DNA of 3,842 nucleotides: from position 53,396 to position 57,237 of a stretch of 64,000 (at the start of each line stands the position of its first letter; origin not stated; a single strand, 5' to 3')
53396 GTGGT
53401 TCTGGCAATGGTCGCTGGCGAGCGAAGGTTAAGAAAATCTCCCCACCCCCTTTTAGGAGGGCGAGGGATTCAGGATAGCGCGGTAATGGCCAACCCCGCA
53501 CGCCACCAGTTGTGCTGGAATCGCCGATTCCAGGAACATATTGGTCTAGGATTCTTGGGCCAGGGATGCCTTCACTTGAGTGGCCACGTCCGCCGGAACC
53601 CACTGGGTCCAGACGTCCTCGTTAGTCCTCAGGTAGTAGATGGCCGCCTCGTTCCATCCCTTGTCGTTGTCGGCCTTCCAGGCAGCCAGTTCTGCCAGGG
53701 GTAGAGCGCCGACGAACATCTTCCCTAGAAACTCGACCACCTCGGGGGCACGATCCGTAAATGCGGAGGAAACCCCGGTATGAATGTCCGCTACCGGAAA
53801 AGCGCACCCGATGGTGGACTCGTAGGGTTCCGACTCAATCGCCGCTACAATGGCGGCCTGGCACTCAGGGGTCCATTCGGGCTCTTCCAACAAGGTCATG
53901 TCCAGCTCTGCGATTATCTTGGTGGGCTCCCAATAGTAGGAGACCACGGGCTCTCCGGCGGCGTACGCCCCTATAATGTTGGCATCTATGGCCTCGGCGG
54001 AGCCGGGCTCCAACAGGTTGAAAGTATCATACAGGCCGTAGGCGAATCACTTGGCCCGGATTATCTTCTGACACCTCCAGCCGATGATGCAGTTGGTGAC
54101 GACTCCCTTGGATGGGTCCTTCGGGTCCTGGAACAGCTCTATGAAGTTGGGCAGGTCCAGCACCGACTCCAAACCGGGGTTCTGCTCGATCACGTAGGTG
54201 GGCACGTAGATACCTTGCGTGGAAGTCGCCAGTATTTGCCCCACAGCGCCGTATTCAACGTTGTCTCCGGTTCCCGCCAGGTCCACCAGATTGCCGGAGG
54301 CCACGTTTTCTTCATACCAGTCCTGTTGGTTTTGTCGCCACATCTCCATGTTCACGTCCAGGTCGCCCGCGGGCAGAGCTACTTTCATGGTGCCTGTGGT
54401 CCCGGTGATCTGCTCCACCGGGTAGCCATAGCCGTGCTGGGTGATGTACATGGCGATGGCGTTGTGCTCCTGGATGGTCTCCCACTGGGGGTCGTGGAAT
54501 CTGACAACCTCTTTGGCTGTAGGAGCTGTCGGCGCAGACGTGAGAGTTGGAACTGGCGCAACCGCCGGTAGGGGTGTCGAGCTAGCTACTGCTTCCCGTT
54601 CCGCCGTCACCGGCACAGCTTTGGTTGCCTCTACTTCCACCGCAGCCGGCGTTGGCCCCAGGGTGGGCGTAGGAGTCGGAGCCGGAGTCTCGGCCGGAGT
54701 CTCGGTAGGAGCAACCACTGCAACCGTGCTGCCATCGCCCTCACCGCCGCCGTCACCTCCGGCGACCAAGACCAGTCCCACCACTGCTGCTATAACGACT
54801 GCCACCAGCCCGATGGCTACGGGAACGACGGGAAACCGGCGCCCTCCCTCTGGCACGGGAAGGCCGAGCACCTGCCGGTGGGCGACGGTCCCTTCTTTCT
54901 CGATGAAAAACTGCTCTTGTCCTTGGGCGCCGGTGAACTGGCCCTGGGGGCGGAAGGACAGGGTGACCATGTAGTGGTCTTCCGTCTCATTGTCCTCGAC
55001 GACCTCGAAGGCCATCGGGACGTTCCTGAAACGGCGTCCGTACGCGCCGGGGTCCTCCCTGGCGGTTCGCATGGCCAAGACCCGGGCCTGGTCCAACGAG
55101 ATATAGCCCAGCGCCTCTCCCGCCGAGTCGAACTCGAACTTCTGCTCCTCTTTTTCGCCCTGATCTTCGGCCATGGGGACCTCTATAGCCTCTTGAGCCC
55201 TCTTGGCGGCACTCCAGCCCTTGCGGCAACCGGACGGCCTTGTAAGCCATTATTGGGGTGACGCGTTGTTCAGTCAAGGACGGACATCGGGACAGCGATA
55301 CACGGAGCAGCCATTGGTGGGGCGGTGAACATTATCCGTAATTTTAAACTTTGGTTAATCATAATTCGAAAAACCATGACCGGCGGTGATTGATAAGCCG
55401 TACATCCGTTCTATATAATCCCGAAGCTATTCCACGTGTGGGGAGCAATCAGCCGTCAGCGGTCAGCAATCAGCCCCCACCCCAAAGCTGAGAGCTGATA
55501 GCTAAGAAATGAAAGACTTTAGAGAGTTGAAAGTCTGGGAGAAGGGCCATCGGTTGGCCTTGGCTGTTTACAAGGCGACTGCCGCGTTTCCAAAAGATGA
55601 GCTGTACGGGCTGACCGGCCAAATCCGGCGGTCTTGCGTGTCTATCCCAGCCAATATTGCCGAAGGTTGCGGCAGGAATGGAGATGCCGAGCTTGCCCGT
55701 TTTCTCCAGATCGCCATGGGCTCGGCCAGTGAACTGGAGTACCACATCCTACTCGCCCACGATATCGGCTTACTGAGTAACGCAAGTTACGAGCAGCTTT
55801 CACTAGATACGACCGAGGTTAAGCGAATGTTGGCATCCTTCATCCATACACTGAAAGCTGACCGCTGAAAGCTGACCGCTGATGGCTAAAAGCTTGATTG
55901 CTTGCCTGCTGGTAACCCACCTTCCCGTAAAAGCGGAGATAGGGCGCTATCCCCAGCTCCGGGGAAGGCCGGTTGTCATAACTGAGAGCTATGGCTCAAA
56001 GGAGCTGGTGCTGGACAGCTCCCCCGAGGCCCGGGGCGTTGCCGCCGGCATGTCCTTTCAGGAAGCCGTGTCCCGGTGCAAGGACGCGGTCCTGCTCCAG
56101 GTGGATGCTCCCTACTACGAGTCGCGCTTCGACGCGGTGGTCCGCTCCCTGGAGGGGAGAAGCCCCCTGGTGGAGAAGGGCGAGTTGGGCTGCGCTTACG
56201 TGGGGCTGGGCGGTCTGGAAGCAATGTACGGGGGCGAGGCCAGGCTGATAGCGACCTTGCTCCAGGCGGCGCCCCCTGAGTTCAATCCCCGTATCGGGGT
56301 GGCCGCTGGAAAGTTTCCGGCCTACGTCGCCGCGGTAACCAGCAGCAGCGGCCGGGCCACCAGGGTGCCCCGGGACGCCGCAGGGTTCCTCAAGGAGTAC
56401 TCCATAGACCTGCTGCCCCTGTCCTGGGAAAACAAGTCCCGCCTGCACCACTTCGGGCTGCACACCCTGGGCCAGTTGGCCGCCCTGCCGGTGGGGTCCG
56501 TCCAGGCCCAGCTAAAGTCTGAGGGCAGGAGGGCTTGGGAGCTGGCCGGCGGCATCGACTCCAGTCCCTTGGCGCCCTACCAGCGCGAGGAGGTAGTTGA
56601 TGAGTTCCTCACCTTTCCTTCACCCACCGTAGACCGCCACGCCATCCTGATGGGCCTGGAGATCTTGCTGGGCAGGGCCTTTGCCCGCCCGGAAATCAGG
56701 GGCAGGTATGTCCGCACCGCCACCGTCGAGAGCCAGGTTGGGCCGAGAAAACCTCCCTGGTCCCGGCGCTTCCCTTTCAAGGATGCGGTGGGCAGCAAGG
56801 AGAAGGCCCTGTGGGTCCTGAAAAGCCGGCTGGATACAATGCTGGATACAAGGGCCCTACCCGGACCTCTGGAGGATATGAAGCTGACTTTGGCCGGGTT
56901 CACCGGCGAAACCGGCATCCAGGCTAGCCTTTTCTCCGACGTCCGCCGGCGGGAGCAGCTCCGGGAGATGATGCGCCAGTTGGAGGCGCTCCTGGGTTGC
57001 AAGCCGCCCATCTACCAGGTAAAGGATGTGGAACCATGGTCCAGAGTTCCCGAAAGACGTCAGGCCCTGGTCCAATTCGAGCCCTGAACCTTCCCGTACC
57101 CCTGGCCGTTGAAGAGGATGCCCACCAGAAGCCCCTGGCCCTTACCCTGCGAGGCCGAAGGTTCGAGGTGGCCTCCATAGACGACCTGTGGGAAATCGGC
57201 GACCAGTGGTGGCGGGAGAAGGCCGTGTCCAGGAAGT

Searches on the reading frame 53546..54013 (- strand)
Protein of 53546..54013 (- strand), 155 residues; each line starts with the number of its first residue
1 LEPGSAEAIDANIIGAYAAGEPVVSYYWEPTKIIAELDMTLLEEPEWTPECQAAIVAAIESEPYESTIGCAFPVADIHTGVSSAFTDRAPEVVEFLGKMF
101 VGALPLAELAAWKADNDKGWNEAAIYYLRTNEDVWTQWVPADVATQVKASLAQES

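Call 56: search_protein_families(library=pfam, proteins=[window:53546-54013:-], max_evalue=0.00001)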
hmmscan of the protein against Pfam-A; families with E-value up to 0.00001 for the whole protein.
window:53546-54013:- (155 aa): 1 family
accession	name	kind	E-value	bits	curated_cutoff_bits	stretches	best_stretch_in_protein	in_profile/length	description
PF04069.17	OpuAC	-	7.1e-15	55.7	21.2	1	3-128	152-255/257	Substrate binding domain of ABC-type glycine betaine transport system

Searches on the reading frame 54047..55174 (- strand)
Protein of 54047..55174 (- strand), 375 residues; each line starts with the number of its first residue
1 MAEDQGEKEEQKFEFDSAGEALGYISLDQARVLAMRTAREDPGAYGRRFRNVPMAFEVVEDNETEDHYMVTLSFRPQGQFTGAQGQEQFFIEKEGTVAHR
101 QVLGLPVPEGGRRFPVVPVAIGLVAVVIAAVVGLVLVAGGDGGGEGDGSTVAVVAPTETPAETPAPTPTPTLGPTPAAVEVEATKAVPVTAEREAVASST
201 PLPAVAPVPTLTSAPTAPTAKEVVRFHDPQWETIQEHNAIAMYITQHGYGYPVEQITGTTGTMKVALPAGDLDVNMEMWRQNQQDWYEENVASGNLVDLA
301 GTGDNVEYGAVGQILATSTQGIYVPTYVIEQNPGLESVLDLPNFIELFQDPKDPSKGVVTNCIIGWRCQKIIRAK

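Call 56: search_protein_families(library=pfam, proteins=[window:54047-55174:-], max_evalue=0.00001)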
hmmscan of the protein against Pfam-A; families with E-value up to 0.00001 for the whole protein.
window:54047-55174:- (375 aa): 1 family
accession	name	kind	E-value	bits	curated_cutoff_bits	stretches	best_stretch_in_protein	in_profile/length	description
PF04069.17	OpuAC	-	1.8e-11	44.6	21.2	1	226-373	5-137/257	Substrate binding domain of ABC-type glycine betaine transport system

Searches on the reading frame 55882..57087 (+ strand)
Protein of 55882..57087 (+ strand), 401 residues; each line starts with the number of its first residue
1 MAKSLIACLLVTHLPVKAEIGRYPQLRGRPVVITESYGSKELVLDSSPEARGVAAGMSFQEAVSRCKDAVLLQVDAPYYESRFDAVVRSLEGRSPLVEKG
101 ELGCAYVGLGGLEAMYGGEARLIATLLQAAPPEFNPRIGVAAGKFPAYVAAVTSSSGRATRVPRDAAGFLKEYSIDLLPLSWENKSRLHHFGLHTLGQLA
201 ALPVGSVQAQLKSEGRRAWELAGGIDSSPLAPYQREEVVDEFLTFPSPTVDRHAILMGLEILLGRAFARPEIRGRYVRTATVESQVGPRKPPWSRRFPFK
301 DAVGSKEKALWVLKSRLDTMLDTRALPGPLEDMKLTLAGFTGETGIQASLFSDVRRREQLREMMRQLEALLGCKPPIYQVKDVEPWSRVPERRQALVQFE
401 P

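Call 56: search_protein_families(library=pfam, proteins=[window:55882-57087:+], max_evalue=0.00001)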
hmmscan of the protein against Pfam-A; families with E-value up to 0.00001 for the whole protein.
window:55882-57087:+ (401 aa): 1 family
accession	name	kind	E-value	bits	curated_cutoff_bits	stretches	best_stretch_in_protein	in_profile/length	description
PF00817.25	IMS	-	3e-14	53.6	23.2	1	16-150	8-146/148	impB/mucB/samB family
